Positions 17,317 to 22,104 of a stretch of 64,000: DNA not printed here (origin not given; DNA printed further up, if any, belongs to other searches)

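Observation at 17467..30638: One ~13.2 kb T9SS adhesin gene shattered into five ORFs, with every break inside a tandem-repeat array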

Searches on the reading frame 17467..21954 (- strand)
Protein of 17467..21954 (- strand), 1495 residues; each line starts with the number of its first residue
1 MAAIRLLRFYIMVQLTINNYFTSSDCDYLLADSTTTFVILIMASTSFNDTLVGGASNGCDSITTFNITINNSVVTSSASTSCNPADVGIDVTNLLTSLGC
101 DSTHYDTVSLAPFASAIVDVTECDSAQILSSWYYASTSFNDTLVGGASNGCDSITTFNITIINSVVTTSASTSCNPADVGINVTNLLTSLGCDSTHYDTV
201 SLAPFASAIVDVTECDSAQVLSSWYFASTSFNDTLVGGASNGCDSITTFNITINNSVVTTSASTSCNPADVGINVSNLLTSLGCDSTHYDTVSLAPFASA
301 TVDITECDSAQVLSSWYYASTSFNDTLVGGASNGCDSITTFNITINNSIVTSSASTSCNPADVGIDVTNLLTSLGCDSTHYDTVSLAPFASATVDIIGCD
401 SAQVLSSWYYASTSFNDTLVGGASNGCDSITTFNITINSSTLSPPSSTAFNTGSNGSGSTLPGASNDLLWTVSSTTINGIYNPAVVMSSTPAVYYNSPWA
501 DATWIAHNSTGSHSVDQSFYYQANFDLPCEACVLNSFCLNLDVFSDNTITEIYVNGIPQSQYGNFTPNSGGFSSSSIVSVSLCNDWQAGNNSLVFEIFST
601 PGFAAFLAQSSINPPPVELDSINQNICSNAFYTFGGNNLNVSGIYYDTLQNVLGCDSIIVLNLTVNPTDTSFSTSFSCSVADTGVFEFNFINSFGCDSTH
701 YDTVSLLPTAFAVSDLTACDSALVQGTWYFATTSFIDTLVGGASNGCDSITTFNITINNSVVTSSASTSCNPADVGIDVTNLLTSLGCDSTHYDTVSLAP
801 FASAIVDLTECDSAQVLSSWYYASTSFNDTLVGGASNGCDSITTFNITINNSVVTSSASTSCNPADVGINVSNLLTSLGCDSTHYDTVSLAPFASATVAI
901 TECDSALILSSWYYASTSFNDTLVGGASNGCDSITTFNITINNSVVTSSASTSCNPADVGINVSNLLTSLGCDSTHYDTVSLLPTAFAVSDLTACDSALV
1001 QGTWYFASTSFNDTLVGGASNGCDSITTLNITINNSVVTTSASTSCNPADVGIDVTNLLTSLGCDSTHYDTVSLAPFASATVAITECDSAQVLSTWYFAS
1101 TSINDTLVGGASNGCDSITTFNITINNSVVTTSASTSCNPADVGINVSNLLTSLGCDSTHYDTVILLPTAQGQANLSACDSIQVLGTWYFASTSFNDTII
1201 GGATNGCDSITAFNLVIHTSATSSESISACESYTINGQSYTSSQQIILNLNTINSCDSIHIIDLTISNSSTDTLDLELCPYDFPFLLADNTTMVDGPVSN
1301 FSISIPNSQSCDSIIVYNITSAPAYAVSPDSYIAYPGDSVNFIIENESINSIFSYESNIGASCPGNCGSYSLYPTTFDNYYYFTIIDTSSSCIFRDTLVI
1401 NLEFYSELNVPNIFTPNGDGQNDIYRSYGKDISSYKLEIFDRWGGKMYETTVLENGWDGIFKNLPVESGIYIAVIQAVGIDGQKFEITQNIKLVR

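Call 6: search_protein_families(library=pfam, proteins=[window:17467-21954:-], max_evalue=0.01)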
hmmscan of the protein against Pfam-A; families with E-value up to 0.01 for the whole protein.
window:17467-21954:- (1495 aa): 5 families
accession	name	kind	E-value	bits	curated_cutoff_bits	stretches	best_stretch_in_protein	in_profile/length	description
PF13585.12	CHU_C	-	9.9e-15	54.9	27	1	1409-1477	2-72/86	CHU_C Type IX secretion signal domain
PF21088.3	MS_channel_1st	-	0.00022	21.6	23.1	0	272-283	20-31/42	Mechanosensitive ion channel, transmembrane helices 2/3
PF19806.4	DUF6289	-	0.00033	21.3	27.3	0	1192-1208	10-22/43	Family of unknown function (DUF6289)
PF00353.25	HemolysinCabind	-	0.0011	19.4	23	0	46-57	4-15/36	RTX calcium-binding nonapeptide repeat (4 copies)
PF20961.2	phiKZ_gp29PR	-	0.0025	17.8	26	0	1148-1178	189-219/231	Bacteriophage phiKZ, gp29PR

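Call 7: search_protein_families(library=ncbifam, proteins=[window:17467-21954:-], max_evalue=0.01)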
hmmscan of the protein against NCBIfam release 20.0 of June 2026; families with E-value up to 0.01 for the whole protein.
window:17467-21954:- (1495 aa): 4 families
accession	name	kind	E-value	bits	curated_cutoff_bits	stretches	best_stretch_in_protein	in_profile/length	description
TIGR04131.1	Bac_Flav_CTERM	domain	1.6e-12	47.4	35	1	1409-1473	2-67/85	T9SS type B sorting domain-containing protein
TIGR04049.1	AIR_rel_sll0787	hypoth_equivalog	1.9e-09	37.1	321.3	0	124-190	108-174/318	sll0787 family AIR synthase-like protein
NF011821.1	PRK15293.1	equivalog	0.00013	21.7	300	0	351-404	22-76/185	fimbrial protein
NF041320.1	pfkB_Halo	equivalog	0.00046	19.7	400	0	935-975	15-55/302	1-phosphofructokinase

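Call 69: search_solved_structures(query=window:17467-21954:-, max_evalue=0.01)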
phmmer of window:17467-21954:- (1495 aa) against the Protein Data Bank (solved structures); distinct sequences matched with E-value up to 0.01: 0.
